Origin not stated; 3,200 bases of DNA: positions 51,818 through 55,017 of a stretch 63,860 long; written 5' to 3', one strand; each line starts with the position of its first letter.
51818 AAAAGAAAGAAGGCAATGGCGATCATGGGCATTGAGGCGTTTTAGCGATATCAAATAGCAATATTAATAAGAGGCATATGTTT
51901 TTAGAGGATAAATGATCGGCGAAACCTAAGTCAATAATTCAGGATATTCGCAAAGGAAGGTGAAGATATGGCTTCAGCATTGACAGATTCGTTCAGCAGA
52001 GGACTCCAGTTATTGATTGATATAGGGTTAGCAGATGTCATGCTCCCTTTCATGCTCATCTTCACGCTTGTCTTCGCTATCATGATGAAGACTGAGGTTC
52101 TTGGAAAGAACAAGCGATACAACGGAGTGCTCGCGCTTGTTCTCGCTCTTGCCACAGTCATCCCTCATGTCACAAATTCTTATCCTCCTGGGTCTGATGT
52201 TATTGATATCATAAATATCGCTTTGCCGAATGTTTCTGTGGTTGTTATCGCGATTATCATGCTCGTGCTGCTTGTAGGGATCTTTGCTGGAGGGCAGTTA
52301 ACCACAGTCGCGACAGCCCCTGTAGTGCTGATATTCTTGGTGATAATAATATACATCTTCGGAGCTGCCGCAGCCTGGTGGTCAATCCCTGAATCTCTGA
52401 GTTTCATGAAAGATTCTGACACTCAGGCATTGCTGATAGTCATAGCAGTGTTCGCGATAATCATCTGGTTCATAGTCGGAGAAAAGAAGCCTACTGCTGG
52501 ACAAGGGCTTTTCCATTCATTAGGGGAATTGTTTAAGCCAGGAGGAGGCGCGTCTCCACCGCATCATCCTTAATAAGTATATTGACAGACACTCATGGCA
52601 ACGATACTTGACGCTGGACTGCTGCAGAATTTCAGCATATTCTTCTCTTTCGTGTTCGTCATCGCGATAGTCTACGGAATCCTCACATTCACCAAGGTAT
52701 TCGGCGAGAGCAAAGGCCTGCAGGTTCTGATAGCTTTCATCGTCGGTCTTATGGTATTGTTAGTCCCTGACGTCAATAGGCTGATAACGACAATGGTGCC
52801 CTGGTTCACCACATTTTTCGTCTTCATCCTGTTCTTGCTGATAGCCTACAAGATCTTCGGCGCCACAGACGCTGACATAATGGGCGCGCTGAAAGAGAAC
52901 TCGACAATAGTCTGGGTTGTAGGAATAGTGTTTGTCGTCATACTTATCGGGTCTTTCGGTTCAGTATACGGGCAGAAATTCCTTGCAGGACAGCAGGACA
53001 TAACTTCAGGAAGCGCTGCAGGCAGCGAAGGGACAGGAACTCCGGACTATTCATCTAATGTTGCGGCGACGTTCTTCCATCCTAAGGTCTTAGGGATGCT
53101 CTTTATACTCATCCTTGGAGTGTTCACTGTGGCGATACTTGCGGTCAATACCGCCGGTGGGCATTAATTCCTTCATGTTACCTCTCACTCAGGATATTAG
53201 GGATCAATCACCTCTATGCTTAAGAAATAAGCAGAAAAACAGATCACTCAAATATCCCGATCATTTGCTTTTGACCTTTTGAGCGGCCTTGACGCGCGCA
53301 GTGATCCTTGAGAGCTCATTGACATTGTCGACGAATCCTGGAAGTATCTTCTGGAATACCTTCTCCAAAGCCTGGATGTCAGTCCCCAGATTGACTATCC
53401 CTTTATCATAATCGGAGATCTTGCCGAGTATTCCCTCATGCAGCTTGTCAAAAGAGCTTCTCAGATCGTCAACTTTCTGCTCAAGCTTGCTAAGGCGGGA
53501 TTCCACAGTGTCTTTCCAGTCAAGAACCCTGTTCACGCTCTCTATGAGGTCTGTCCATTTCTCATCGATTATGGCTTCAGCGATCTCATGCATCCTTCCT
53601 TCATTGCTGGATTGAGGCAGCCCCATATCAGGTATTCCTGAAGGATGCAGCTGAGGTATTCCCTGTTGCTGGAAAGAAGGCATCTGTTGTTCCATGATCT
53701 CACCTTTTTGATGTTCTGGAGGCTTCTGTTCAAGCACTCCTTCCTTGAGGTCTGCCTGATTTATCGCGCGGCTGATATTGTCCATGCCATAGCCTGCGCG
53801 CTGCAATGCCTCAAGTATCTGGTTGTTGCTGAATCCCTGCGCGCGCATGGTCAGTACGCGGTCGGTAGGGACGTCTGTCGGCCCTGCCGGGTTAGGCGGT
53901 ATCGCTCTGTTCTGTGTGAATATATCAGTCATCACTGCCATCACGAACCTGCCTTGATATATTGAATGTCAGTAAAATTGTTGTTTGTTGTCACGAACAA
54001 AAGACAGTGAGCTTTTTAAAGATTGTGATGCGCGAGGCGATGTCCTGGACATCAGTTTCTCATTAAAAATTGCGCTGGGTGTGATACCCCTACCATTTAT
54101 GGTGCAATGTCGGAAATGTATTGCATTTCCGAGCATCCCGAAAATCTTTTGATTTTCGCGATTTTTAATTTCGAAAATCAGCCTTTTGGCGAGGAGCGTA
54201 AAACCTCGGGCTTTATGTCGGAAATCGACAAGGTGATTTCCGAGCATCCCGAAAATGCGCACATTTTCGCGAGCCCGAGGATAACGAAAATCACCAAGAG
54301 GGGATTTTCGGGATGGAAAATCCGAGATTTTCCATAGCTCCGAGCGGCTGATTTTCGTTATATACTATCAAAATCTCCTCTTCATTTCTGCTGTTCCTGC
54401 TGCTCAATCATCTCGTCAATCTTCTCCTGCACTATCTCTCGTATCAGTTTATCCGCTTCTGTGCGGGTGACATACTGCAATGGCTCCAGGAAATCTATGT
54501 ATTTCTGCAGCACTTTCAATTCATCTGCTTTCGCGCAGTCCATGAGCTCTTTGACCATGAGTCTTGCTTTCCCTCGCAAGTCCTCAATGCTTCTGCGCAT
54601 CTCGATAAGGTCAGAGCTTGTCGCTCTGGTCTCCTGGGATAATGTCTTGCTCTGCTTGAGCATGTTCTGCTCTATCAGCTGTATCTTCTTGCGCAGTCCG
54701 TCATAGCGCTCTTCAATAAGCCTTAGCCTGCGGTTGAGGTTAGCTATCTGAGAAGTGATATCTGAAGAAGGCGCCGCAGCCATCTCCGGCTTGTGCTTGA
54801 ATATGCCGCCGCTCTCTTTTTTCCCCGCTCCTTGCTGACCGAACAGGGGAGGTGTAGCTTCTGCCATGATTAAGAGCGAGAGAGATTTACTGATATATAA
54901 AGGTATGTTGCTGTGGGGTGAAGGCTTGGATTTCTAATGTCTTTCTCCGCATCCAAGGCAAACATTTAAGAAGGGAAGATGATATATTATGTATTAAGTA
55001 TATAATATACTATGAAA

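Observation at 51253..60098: Type-IV-filament-like engine (RHH + long ATPase + FlaJ/PilC-like platform) next to a triplicated 4-TM family and coiled-coil proteins, with no recognisable pilin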

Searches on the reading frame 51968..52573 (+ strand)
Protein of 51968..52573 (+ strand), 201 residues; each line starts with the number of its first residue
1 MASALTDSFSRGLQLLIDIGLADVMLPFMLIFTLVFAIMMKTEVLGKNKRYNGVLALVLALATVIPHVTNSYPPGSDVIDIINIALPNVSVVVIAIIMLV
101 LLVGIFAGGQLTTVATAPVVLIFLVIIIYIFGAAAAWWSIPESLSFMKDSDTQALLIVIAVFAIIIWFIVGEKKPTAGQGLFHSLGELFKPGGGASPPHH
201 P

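Call 3: search_protein_families(library=pfam, proteins=[window:51968-52573:+], max_evalue=0.1)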
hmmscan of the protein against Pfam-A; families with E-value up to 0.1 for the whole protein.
window:51968-52573:+ (201 aa): 1 family
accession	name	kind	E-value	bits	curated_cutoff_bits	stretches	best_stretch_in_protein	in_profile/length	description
PF16166.10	TIC20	-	0.062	13.5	28.6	1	27-101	88-161/181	Chloroplast import apparatus Tic20-like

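Call 4: search_protein_families(library=ncbifam, proteins=[window:51968-52573:+], max_evalue=0.1)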
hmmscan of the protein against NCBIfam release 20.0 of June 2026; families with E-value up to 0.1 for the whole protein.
window:51968-52573:+ (201 aa): 0 families

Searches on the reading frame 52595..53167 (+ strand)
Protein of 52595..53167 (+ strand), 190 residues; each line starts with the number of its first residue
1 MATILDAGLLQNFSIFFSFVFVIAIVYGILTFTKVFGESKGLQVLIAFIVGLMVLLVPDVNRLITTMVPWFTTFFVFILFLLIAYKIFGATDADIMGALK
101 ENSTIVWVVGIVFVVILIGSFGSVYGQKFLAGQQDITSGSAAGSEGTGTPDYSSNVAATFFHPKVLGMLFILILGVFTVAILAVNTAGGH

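Call 3: search_protein_families(library=pfam, proteins=[window:52595-53167:+], max_evalue=0.1)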
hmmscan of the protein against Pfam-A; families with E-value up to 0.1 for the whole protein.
window:52595-53167:+ (190 aa): 0 families

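Call 4: search_protein_families(library=ncbifam, proteins=[window:52595-53167:+], max_evalue=0.1)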
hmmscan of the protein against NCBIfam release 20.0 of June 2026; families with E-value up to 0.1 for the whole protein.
window:52595-53167:+ (190 aa): 1 family
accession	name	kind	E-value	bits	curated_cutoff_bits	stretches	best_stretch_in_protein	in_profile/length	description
NF046005.2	near_gluc_PtsG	equivalog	0.0011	19.1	45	1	102-180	3-81/85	MPN207a family PTS transporter accessory protein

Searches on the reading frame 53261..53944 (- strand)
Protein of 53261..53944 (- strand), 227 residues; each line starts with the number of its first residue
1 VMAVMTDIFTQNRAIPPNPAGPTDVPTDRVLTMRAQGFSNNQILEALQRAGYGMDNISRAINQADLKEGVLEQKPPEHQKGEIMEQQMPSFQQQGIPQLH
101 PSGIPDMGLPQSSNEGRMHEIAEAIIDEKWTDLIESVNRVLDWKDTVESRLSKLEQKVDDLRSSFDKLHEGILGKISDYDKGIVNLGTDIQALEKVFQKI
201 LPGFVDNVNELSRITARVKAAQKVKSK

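Call 3: search_protein_families(library=pfam, proteins=[window:53261-53944:-], max_evalue=0.1)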
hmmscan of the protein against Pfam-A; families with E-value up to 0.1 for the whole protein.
window:53261-53944:- (227 aa): 12 families
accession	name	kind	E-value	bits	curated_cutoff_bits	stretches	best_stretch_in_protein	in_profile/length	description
PF00627.37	UBA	-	0.004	17.4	22.4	1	28-53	4-29/37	UBA/TS-N domain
PF23991.1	DUF7310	-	0.013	16.4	40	1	124-178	11-65/83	Coiled-coil region of unknown function (DUF7310)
PF06419.17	COG6_N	-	0.017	15.7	27.4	0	132-169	23-60/114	Conserved oligomeric complex COG6, N-terminal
PF10392.15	COG5_N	-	0.024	15.3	31.2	1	131-182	58-105/132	Conserved oligomeric Golgi complex subunit 5, N-terminal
PF09288.16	UBA_3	-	0.031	14.5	20.4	1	28-52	11-35/55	Fungal ubiquitin-associated domain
PF06009.19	Laminin_II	-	0.042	14.3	33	1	133-201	8-72/138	Laminin Domain II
PF01519.22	DUF16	-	0.06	14.3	40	0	142-204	27-85/104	Protein of unknown function DUF16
PF16526.10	CLZ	-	0.063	14.1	26.7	0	144-170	26-52/71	C-terminal leucine zipper domain of cyclic nucleotide-gated channels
PF24531.2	ANC1_spectrin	-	0.064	14.1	27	0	145-226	7-76/95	Nuclear anchorage protein 1, spectrin repeat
PF04949.18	Transcrip_act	-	0.067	13.5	27.5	1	123-217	35-129/154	Transcriptional activator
PF01025.24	GrpE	-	0.073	13.2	25.8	0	149-225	11-88/165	GrpE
PF10779.14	XhlA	-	0.088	13.4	34.7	0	145-171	14-40/67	Haemolysin XhlA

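Call 4: search_protein_families(library=ncbifam, proteins=[window:53261-53944:-], max_evalue=0.1)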
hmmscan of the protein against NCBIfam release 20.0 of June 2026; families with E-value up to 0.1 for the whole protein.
window:53261-53944:- (227 aa): 5 families
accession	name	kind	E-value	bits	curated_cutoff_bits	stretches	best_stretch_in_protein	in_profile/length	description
NF041034.1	Rad50_Sulf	equivalog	0.0012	16.8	1000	1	126-225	522-617/872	DNA double-strand break repair ATPase Rad50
NF038218.1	IcmG_DotF_IVB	equivalog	0.0073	16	200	1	138-222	113-193/266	type IVB secretion system protein IcmG/DotF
NF047516.1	LA_3659_fam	equivalog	0.012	15.2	36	1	111-219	60-166/221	LA_3659 family protein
NF047514.1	SpiroCoCo_N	equivalog_domain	0.012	15.2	75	1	111-219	60-166/221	SpiroCoCo family coiled-coil protein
TIGR04523.1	Mplasa_alph_rch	subfamily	0.013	13.5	270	1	127-222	158-252/745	helix-rich protein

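Call 35: search_protein_families(library=pfam, alignment_id=A2, max_evalue=0.05)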
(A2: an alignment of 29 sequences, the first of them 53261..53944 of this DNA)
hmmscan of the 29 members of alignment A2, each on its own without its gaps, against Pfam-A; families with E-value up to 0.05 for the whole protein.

A. member 1, window:53261-53944:- (227 aa): 6 families
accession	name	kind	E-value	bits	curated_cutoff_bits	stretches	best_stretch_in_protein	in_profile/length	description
PF00627.37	UBA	-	0.004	17.4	22.4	1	28-53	4-29/37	UBA/TS-N domain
PF23991.1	DUF7310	-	0.013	16.4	40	0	124-178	11-65/83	Coiled-coil region of unknown function (DUF7310)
PF06419.17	COG6_N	-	0.017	15.7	27.4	0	132-169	23-60/114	Conserved oligomeric complex COG6, N-terminal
PF10392.15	COG5_N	-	0.024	15.3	31.2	0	131-182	58-105/132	Conserved oligomeric Golgi complex subunit 5, N-terminal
PF09288.16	UBA_3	-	0.031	14.5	20.4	0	28-52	11-35/55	Fungal ubiquitin-associated domain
PF06009.19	Laminin_II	-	0.042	14.3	33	0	133-201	8-72/138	Laminin Domain II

B. families by the number of members that match (of 29 scanned): 80 families (the first 25 are shown)
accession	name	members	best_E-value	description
PF18579.7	Raf1_HTH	14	0.0029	Rubisco accumulation factor 1 helix turn helix domain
PF06419.17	COG6_N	12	0.0031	Conserved oligomeric complex COG6, N-terminal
PF10046.14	BLOC1_2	11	0.00099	Biogenesis of lysosome-related organelles complex-1 subunit 2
PF24625.1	DUF7626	8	5.5e-05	Domain of unknown function (DUF7626)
PF06009.19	Laminin_II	8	0.00084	Laminin Domain II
PF14932.11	HAUS-augmin3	7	0.003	HAUS augmin-like complex subunit 3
PF09288.16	UBA_3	6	0.0015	Fungal ubiquitin-associated domain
PF04513.17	Baculo_PEP_C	6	0.0052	Baculovirus polyhedron envelope protein, PEP, C terminus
PF06103.16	DUF948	5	0.0021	Bacterial protein of unknown function (DUF948)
PF18501.6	REC1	5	0.0022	Alpha helical recognition lobe domain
PF07889.17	DUF1664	5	0.029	Protein of unknown function (DUF1664)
PF01519.22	DUF16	4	0.0012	Protein of unknown function DUF16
PF10392.15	COG5_N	3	7.7e-06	Conserved oligomeric Golgi complex subunit 5, N-terminal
PF04108.17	ATG17_like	3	0.0016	Autophagy protein ATG17-like domain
PF25600.1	TRIM_CC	3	0.0019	TRIM protein coiled-coil region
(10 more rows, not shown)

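Call 36: search_solved_structures(query=A2, max_evalue=5, show_alignments=2)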
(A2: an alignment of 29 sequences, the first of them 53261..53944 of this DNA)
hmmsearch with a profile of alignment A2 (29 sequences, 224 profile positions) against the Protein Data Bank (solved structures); distinct sequences matched with E-value up to 5: 14.
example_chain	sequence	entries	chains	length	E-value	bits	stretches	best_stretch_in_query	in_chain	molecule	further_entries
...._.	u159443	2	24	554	1.1e-05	28.6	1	117-211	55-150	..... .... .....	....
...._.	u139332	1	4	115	0.01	18.9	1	144-203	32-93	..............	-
1xk8_A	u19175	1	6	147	0.24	14.4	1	84-150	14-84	Divalent cation tolerant protein CUTA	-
3eco_A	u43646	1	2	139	0.43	13.6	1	7-80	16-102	MepR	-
4l9j_A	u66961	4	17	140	0.44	13.6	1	7-80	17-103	MepR | MarR family regulatory protein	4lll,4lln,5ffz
4ld5_A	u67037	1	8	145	0.46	13.5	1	16-80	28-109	MepR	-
5fb2_A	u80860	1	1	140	0.47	13.5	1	7-80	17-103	MarR family regulatory protein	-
4l9t_A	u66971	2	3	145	0.48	13.4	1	7-80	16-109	MepR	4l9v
4l9n_A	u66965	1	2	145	0.49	13.4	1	8-80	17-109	MepR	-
2zfh_A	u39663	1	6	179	0.72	12.9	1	87-150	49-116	CutA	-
1osc_A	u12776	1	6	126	0.86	12.6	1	110-150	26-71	similar to divalent cation tolerant protein CUTA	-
1l8d_A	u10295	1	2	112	0.88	12.6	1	132-171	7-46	DNA double-strand break repair rad50 ATPase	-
6kkn_A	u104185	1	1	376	1.4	12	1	14-60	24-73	All5250 protein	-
6zff_A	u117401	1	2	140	2.8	10.9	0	132-171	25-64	DNA double-strand break repair Rad50 ATPase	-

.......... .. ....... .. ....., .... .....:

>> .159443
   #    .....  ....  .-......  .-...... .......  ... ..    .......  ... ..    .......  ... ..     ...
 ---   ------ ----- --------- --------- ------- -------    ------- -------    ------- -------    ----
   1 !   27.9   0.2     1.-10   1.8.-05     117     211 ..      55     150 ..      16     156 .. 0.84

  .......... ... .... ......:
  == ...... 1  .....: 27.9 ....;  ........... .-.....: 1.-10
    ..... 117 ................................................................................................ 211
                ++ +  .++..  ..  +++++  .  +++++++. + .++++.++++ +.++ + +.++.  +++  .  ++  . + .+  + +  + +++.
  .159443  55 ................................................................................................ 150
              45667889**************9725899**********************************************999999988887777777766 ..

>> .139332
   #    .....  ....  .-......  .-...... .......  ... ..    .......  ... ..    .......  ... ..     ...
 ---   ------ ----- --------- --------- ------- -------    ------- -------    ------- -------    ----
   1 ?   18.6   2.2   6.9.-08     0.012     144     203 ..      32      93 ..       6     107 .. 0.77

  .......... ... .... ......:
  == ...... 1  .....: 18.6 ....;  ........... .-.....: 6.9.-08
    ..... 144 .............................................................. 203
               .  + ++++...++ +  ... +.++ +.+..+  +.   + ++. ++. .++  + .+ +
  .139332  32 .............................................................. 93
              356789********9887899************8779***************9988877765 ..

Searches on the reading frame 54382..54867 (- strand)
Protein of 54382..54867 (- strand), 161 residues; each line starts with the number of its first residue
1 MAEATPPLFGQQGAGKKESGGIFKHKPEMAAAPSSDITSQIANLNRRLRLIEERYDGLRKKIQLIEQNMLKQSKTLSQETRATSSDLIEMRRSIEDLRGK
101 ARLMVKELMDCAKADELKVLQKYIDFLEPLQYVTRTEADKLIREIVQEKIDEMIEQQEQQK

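Call 3: search_protein_families(library=pfam, proteins=[window:54382-54867:-], max_evalue=0.1)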
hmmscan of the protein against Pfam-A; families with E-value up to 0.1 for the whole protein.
window:54382-54867:- (161 aa): 4 families
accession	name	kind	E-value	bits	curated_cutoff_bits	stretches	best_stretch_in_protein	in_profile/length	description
PF20121.4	DUF6511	-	0.0064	17.3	28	1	124-160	26-62/69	Family of unknown function (DUF6511)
PF19269.4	Anticodon_2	-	0.019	15.8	23.6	1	65-149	11-97/141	Anticodon binding domain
PF13749.12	HATPase_c_4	-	0.019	15.4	26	1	30-77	33-80/89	Putative ATP-dependent DNA helicase recG C-terminal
PF09324.15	Sec7-like_HDS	-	0.021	15.1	23.5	1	124-159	15-50/84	Mon2/Sec7/BIG1-like, HDS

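Call 4: search_protein_families(library=ncbifam, proteins=[window:54382-54867:-], max_evalue=0.1)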
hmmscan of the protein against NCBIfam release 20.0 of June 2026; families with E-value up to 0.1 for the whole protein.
window:54382-54867:- (161 aa): 1 family
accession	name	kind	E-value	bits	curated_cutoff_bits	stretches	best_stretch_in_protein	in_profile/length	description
NF045487.1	ASRP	equivalog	0.0021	16.8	300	1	35-154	365-484/593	archaea-specific SMC-related protein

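Call 38: search_protein_families(library=pfam, alignment_id=A3, max_evalue=0.05)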
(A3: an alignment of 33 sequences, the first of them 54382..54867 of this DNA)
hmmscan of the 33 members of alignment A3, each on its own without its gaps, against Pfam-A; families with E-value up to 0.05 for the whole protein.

A. member 1, window:54382-54867:- (161 aa): 4 families
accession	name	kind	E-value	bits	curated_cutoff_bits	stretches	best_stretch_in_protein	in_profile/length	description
PF20121.4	DUF6511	-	0.0064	17.3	28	1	124-160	26-62/69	Family of unknown function (DUF6511)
PF19269.4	Anticodon_2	-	0.019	15.8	23.6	1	65-149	11-97/141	Anticodon binding domain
PF13749.12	HATPase_c_4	-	0.019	15.4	26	1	30-77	33-80/89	Putative ATP-dependent DNA helicase recG C-terminal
PF09324.15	Sec7-like_HDS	-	0.021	15.1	23.5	1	124-159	15-50/84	Mon2/Sec7/BIG1-like, HDS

B. families by the number of members that match (of 33 scanned): 106 families (the first 25 are shown)
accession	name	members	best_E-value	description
PF15905.10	HMMR_N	10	0.0007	Hyaluronan mediated motility receptor N-terminal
PF09177.16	STX6_10_61_N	4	0.0015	Syntaxin 6/10/61, N-terminal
PF06419.17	COG6_N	4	0.0022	Conserved oligomeric complex COG6, N-terminal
PF07303.18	Occludin_ELL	4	0.0029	Occludin homology domain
PF20379.3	DUF6674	3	0.0012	Family of unknown function (DUF6674)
PF25764.1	KIF21A_4th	3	0.0035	KIF21A-like domain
PF08702.15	Fib_alpha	3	0.0071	Fibrinogen alpha/beta chain family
PF03961.19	FapA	3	0.008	Flagellar Assembly Protein A beta solenoid domain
PF08389.18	Xpo1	3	0.017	Exportin 1-like protein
PF07926.17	TPR_MLP1_2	2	0.0012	TPR/MLP1/MLP2-like protein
PF04163.17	Tht1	2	0.0017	Tht1-like nuclear fusion protein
PF19220.6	Rod_CreS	2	0.0022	Crescentin, rod domain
PF04513.17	Baculo_PEP_C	2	0.0032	Baculovirus polyhedron envelope protein, PEP, C terminus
PF06103.16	DUF948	2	0.0043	Bacterial protein of unknown function (DUF948)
PF07195.17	FliD_C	2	0.0065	Flagellar hook-associated protein 2 C-terminus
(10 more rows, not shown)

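Call 40: search_solved_structures(query=A3, max_evalue=5, show_alignments=2)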
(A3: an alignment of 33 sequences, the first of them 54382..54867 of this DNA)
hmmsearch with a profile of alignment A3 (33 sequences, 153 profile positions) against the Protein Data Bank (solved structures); distinct sequences matched with E-value up to 5: 30.
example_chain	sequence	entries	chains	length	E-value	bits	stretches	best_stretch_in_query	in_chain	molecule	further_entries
4r0r_A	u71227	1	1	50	0.036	17.1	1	79-110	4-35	eboIZN21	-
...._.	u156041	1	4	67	0.23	14.5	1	42-103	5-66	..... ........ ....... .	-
5u5b_A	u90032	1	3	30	0.26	14.3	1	75-101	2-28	Designed trimeric coiled coil peptide with two terpyridine side chains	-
6gaj_A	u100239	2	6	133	0.32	14.1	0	73-105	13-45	Outer capsid protein sigma-1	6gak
3u1c_A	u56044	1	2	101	0.32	14.1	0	19-93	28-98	Tropomyosin alpha-1 chain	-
5cx2_A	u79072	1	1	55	0.43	13.6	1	60-105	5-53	Coronin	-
5mj3_C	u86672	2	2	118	0.47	13.5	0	82-107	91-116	ALPHABODY MA12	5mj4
5cx2_C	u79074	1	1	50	0.53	13.3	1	28-67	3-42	Coronin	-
9gh4_A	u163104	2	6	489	0.65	13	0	72-108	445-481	Cell surface protein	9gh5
6ah6_A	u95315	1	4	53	0.66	13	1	60-105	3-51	Coronin-like protein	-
6q5p_A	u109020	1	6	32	0.67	13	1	75-101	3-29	CC-Hex*-II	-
12bm_F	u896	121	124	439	0.67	13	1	58-100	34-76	26S proteasome regulatory subunit 6A | 26S protease regulatory subunit 6A | RPT5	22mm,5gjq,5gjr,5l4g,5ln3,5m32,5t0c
4h7r_A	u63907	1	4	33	0.71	12.9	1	75-101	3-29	CC-Hex-II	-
6icr_A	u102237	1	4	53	0.76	12.8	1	27-103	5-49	Coronin-like protein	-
4h8f_A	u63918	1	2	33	0.83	12.7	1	75-101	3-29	CC-Hex-II-Phi22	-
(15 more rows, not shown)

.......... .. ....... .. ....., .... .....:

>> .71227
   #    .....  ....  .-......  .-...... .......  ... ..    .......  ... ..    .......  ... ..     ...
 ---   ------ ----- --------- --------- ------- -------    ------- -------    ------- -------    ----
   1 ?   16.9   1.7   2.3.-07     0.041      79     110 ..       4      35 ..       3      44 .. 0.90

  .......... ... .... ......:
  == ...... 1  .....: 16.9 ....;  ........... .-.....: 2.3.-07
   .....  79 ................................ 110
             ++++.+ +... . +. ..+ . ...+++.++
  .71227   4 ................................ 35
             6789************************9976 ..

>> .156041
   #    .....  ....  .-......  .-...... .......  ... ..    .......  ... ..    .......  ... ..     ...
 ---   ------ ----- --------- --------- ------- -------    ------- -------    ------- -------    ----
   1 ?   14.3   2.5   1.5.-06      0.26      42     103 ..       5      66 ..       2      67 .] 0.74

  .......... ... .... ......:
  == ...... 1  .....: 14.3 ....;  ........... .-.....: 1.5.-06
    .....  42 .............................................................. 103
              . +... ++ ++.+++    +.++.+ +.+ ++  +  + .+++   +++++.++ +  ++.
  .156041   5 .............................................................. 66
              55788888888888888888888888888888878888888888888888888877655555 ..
